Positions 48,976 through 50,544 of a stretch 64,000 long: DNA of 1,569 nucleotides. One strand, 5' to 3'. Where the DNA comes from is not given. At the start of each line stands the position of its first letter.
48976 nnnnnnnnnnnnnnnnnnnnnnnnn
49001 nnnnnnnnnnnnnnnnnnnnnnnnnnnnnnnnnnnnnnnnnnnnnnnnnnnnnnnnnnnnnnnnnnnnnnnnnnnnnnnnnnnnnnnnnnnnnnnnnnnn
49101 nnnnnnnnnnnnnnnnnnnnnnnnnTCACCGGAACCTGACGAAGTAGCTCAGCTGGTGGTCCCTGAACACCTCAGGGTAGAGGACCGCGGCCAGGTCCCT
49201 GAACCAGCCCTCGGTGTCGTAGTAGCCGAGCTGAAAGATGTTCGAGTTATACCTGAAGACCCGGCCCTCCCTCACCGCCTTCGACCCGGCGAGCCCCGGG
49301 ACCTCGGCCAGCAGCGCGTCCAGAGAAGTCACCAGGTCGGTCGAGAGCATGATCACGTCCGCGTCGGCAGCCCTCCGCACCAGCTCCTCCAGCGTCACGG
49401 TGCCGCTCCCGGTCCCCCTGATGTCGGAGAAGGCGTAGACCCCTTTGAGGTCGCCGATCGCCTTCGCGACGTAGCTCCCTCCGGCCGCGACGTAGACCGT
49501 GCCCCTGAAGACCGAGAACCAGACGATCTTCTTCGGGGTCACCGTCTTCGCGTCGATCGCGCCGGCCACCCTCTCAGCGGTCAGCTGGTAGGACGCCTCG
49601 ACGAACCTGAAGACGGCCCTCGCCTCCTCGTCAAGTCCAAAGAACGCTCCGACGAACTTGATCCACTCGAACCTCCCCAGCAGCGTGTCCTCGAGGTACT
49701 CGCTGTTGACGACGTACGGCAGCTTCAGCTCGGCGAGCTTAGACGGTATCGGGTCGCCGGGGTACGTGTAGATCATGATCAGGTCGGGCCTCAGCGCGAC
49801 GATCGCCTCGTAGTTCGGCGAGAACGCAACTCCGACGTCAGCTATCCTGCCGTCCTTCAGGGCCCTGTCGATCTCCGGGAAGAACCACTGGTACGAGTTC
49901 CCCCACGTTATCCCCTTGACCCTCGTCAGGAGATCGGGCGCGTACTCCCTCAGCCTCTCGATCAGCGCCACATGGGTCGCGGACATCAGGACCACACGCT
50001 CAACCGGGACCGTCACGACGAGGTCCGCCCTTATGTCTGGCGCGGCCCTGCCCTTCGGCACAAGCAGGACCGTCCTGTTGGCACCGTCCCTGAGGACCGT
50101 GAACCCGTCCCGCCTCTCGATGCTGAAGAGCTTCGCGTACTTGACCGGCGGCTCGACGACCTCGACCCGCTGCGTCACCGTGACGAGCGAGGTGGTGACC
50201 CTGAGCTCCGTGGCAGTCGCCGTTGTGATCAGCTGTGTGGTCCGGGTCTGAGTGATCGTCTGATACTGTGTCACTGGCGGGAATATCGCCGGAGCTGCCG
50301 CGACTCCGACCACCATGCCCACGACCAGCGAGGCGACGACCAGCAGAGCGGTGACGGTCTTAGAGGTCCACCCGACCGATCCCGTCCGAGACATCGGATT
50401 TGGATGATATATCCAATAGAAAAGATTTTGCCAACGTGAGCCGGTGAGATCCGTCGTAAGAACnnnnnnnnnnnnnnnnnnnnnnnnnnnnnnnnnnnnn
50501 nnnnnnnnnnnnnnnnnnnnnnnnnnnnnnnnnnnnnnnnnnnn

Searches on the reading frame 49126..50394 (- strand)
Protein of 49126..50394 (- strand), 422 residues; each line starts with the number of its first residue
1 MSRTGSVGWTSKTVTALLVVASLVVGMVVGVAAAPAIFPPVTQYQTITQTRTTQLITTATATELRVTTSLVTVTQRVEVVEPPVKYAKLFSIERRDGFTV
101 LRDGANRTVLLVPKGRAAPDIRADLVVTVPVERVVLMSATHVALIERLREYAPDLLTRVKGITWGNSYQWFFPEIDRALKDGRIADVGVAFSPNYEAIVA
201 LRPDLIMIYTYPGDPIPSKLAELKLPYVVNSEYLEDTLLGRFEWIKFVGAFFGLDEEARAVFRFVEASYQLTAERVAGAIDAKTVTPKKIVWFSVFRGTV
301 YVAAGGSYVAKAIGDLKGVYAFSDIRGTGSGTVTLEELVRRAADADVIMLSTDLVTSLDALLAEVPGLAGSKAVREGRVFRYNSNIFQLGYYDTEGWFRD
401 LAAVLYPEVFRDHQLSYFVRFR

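Call 37: search_protein_families(library=pfam, proteins=[window:49126-50394:-], max_evalue=0.00001)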
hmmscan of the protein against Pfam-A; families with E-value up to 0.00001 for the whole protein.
window:49126-50394:- (422 aa): 1 family
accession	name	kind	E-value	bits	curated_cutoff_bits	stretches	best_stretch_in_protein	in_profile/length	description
PF01497.23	Peripla_BP_2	-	1.3e-20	74.3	27.5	1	180-384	38-233/235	Periplasmic binding protein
